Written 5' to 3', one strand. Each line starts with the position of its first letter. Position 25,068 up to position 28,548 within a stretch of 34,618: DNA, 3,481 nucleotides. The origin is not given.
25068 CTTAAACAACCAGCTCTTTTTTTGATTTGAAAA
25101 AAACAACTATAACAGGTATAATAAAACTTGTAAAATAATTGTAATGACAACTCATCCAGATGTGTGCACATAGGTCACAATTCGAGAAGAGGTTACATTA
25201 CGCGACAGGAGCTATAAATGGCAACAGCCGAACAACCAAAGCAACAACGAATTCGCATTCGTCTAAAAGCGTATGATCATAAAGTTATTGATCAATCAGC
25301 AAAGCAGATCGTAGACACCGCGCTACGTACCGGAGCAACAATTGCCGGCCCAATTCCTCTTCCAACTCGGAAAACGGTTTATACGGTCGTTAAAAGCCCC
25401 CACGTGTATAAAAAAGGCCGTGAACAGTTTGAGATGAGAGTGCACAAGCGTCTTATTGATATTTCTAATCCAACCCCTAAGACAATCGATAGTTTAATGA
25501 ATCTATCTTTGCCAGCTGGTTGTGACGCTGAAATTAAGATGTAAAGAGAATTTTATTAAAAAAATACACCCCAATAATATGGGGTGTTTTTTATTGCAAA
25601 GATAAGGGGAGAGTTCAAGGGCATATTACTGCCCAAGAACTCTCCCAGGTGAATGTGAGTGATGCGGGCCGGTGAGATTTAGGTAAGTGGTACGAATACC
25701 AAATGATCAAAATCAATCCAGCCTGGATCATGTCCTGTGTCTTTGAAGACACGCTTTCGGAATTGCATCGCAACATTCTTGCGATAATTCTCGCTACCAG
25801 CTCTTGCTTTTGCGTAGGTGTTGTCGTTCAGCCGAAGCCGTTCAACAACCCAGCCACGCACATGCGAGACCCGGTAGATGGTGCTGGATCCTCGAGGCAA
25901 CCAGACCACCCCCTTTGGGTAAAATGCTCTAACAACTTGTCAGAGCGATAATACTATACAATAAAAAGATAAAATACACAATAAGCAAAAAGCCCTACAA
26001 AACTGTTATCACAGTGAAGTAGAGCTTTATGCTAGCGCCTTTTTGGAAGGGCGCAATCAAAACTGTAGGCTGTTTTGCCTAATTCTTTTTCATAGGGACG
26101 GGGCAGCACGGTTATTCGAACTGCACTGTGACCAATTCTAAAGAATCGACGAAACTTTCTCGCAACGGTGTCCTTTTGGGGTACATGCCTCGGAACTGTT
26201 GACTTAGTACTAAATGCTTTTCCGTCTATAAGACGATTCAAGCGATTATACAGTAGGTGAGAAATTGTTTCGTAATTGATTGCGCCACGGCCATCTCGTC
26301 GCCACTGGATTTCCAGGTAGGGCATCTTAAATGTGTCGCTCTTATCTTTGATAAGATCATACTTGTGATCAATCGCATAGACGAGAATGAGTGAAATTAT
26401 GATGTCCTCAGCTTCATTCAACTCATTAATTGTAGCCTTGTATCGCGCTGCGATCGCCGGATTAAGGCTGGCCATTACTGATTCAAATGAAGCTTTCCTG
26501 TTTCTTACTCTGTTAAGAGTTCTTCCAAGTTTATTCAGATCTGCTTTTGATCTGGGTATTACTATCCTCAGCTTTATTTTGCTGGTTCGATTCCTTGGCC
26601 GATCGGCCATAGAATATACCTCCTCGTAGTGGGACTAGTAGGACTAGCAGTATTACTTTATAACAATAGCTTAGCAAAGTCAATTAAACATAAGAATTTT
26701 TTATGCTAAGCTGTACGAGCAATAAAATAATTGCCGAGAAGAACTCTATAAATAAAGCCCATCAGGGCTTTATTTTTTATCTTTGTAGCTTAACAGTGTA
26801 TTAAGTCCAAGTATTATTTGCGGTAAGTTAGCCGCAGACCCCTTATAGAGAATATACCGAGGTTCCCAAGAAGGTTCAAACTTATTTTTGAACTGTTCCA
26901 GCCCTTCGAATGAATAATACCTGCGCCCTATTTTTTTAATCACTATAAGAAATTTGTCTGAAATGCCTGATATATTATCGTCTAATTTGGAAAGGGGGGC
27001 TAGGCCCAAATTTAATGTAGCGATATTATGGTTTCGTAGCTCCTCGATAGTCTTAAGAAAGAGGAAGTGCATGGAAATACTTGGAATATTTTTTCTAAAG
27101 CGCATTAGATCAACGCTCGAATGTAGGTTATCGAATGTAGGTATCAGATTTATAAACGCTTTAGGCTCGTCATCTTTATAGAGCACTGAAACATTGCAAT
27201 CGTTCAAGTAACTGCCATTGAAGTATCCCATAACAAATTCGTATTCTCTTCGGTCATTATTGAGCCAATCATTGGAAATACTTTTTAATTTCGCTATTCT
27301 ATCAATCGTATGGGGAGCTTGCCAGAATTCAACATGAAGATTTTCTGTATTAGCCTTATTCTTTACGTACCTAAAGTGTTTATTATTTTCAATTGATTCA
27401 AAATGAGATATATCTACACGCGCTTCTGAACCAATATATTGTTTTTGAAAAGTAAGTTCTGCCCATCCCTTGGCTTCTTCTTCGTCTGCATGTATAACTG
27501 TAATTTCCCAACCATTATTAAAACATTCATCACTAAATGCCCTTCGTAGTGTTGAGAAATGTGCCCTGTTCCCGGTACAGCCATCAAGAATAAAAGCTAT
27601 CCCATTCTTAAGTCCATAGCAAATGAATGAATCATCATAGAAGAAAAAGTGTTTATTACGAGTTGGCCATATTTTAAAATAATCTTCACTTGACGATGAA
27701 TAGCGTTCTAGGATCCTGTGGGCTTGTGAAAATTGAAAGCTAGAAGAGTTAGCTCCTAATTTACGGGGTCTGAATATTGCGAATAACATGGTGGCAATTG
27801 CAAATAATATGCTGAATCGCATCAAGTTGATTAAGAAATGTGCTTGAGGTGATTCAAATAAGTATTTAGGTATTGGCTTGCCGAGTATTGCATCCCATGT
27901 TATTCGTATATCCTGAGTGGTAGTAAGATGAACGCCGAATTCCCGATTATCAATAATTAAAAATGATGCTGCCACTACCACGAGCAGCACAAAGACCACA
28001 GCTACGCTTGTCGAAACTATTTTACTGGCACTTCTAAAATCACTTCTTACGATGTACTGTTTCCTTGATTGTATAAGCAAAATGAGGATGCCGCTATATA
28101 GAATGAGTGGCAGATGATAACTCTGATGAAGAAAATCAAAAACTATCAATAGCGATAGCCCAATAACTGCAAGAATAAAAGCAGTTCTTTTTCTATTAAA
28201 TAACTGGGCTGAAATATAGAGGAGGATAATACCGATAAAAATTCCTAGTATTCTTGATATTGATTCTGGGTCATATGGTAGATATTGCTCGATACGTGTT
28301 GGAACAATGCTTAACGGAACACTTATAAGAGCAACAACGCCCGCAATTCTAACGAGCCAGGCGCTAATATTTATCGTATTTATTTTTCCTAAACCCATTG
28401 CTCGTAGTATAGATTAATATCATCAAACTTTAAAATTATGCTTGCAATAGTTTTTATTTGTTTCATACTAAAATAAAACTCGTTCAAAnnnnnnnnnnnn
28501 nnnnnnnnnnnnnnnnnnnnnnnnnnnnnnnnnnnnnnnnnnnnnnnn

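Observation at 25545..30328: S10 ribosomal-protein operon split between rpsJ and rplC by a ~4.8 kb mosaic block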

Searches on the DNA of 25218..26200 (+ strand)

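Call 19: search_rna_families(source=window, start=25400, end=26200, threshold=evalue, max_evalue=10, show_alignments=2)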
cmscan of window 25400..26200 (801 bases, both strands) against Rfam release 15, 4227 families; matches with E-value up to 10: 26.
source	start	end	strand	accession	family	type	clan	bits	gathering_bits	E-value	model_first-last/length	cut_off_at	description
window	25478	25595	+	RF01859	Phe_leader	Cis-reg; leader;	-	26.4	55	0.047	1-125/125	no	Phenylalanine leader peptide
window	25544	25602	+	RF02362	Yfr10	Gene; sRNA;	-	24.2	43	0.4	1-78/78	no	Cyanobacterial functional RNA 10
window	25558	25731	-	RF00022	GcvB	Gene;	-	22.6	42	0.011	1-204/204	no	GcvB RNA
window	25542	25592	+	RF02427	SpF10_sRNA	Gene; sRNA;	-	21.6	60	0.2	1-57/57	no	Streptococcus sRNA SpF10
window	25505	25605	+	RF02550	RnaG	Gene; sRNA;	-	21.6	153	0.44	1-120/120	no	RnaG sRNA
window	25983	26033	+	RF03867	mir-4081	Gene; miRNA;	-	21.2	70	0.32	1-51/51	no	mir-4081 microRNA precursor family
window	25458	25602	+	RF00557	L10_leader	Cis-reg; leader;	-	20.7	44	0.57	1-138/138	no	Ribosomal protein L10 leader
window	25550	25646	+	RF02822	Srn266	Gene; sRNA;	-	20.6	63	1.1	1-112/112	no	Streptococcus RNA 266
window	25502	25615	+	RF02328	TtnuHACA21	Gene; snRNA; snoRNA; HACA-box;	-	19.6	100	1.4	1-130/130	no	Tetrahymena snoRNA TtnuHACA21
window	25488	25595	+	RF02713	MCS4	Gene; sRNA;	-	18.2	56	6.8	1-123/123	no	Mycoplasma sRNA MCS4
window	25551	25618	-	RF02362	Yfr10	Gene; sRNA;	-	18.1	43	7.6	1-78/78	no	Cyanobacterial functional RNA 10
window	25434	25598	+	RF02053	STnc430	Gene; sRNA;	-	17.9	47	4.5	1-162/162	no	Enterobacterial sRNA STnc430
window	25966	26025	+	RF02418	Spd-sr07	Gene; sRNA;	-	16.8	55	9.8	1-63/63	no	Streptococcus sRNA Spd-sr07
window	25543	25613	-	RF01770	rimP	Cis-reg; leader;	-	16.6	47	7.4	1-102/102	no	Gammaprotebacteria rimP leader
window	25982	26047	-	RF00386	Entero_5_CRE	Cis-reg;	-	16.5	46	0.94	1-90/90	no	Enterovirus 5' cloverleaf cis-acting replication element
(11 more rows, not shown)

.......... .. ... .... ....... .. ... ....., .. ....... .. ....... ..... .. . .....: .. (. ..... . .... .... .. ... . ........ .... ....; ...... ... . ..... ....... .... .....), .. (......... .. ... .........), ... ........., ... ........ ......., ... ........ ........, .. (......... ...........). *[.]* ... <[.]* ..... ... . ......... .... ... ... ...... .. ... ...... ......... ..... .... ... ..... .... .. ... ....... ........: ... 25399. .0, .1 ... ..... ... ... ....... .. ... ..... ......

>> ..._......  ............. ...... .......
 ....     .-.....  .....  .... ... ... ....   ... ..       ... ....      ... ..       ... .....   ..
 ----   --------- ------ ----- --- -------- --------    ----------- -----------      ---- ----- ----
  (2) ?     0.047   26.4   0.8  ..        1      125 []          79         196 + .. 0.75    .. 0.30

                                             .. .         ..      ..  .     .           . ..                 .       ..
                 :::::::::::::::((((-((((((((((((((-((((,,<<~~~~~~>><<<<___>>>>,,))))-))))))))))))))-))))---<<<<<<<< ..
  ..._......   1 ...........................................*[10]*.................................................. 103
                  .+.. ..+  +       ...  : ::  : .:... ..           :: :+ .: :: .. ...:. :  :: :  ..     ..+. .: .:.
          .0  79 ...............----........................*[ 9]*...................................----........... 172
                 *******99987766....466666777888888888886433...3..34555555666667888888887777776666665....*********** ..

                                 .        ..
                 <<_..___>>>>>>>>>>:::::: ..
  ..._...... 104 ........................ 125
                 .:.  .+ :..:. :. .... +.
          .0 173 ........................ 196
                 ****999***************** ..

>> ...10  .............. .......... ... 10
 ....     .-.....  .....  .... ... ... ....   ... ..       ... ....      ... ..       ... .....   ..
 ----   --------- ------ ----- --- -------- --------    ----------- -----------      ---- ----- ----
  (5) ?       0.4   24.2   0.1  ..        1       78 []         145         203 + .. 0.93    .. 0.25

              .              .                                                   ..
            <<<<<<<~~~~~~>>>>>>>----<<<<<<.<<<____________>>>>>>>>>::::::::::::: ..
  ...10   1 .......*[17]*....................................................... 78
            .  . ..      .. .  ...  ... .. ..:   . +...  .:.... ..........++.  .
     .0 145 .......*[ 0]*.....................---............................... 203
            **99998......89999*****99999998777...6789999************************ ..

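Call 82: search_rna_families(source=L014, start=11540, end=11740, threshold=evalue, max_evalue=1)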
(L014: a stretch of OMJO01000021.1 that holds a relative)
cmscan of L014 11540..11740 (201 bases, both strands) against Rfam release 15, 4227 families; matches with E-value up to 1: 0.
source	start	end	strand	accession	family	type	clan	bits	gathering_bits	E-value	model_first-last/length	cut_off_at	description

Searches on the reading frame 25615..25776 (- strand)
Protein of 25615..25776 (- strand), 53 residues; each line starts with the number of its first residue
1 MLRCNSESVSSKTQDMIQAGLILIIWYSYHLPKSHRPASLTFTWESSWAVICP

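Call 6: search_protein_families(library=pfam, proteins=[window:25615-25776:-], max_evalue=0.1)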
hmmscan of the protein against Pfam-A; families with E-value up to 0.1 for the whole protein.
window:25615-25776:- (53 aa): 0 families

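Call 7: search_protein_families(library=ncbifam, proteins=[window:25615-25776:-], max_evalue=0.1)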
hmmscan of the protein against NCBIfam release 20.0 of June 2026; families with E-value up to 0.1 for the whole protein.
window:25615-25776:- (53 aa): 0 families

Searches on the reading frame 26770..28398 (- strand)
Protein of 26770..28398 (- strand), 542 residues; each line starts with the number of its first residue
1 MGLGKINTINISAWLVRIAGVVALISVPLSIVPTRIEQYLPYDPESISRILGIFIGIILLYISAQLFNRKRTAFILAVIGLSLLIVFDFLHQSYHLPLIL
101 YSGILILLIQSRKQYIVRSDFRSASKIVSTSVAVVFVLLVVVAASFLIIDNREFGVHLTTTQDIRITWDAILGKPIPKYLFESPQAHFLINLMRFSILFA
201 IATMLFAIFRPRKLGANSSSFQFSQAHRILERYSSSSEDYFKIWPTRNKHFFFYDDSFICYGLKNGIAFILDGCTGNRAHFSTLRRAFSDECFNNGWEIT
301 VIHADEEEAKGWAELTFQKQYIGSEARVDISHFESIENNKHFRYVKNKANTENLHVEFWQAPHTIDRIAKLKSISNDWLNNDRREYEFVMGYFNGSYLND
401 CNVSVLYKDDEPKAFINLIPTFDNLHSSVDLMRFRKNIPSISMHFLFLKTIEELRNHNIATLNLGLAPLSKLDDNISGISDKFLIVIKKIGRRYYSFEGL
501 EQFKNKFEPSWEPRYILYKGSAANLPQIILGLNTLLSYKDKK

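Call 6: search_protein_families(library=pfam, proteins=[window:26770-28398:-], max_evalue=0.1)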
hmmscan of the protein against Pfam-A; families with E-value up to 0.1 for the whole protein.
window:26770-28398:- (542 aa): 4 families
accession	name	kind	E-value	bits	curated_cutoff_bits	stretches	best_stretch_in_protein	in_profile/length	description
PF09924.15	LPG_synthase_C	-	2e-52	178.6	27.5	1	228-518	2-298/298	Phosphatidylglycerol lysyltransferase, C-terminal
PF11992.13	TgpA_N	-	0.0042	16.6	30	1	13-144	49-176/333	TgpA N-terminal domain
PF13515.12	FUSC_2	-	0.006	17.2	25.6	1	46-140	36-126/126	Fusaric acid resistance protein-like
PF16995.10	tRNA-synt_2_TM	-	0.023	14.9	26.8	1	51-143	50-121/215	Transmembrane region of lysyl-tRNA synthetase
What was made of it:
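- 26770..28398 (-): Synthase-only MprF homologue, an aminoacyl-phosphatidylglycerol synthase. It has 5-6 TM helices plus an LPG_synthase_C domain and no flippase half. Calls 6 (2e-52), 7 (aligns to 325-838 of 841), 89.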

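Call 7: search_protein_families(library=ncbifam, proteins=[window:26770-28398:-], max_evalue=0.1)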
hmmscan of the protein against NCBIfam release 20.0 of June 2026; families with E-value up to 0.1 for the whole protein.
window:26770-28398:- (542 aa): 3 families
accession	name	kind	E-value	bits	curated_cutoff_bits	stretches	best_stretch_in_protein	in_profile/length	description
NF033480.1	bifunc_MprF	equivalog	3e-94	316.9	600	1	11-535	325-838/841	bifunctional lysylphosphatidylglycerol flippase/synthetase MprF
NF002821.0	PRK02983.1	equivalog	5e-22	77.8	742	1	11-530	21-560/1102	bifunctional lysylphosphatidylglycerol synthetase/lysine--tRNA ligase LysX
NF007828.0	PRK10537.1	equivalog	0.0069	15.4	425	1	50-144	72-161/403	voltage-gated potassium channel protein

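Call 44: find_related_loci(query=window:26770-28398:-, collection=genome_contigs, flank=6000)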
Query window:26770-28398:- (542 aa) in genome_contigs; peptide patterns used: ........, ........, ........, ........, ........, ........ (x = any residue, [..] = any of these).
36 stretches matched a pattern; 12 encode a relative of the query (tblastn E <= 1e-3); 12 distinct loci.
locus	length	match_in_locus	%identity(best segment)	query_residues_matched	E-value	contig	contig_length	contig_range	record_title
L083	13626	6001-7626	80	1-542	0e+0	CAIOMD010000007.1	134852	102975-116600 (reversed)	uncultured Candidatus Saccharibacteria bacterium isolate AM-lipid-02-D3_bin-0353 genome assembly, contig: bin-0353:07/13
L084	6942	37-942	45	228-525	2e-80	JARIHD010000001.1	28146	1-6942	MAG: Candidatus Saccharibacteria bacterium isolate CullarsAll.DT.09 k141_710298, whole genome shotgun sequence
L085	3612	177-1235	40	188-538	1e-80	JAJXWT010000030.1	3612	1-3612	MAG: bacterium isolate BP5.bin99 NODE_55988_length_3612_cov_2.793113, whole genome shotgun sequence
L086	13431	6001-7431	27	52-533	2e-50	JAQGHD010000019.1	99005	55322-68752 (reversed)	MAG: Candidatus Saccharibacteria bacterium isolate RYN_424 scaffold_2258235, whole genome shotgun sequence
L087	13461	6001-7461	29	52-542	5e-48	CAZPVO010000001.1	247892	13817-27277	MAG TPA_asm: uncultured Candidatus Saccharibacteria bacterium isolate SRP200132_co1_123 genome assembly, contig: NODE_31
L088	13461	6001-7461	27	52-542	8e-48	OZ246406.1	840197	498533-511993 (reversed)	MAG: uncultured Candidatus Saccharibacteria bacterium isolate SRP298887_co1_104 genome assembly, chromosome: 1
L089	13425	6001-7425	28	52-537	1e-46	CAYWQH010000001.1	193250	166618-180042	MAG TPA_asm: uncultured Candidatus Saccharibacteria bacterium isolate SRP200132_co1_766 genome assembly, contig: NODE_54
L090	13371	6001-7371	27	53-537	8e-45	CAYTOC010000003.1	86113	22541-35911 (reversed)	MAG TPA_asm: uncultured Candidatus Saccharibacteria bacterium isolate SRP344714_co2_497 genome assembly, contig: NODE_56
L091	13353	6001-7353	28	53-532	2e-44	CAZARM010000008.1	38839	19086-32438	MAG TPA_asm: uncultured Candidatus Saccharibacteria bacterium isolate SRP200132_co1_173 genome assembly, contig: NODE_17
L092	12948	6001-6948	33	229-541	3e-42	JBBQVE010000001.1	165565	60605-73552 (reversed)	MAG: Candidatus Saccharimonadales bacterium isolate Co_metawrap_1981 Cmw_1981_k141_15212510_length_165565_cov_12.9994, w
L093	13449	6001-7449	28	52-535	3e-41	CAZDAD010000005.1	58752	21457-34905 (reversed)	MAG TPA_asm: uncultured Candidatus Saccharibacteria bacterium isolate SRP285395_co1_277 genome assembly, contig: NODE_62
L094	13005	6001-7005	28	202-536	6e-35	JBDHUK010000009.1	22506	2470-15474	MAG: Candidatus Saccharimonadales bacterium isolate AS-MICRO-3CA.382 NODE_9918_length_22506_cov_14.521376, whole genome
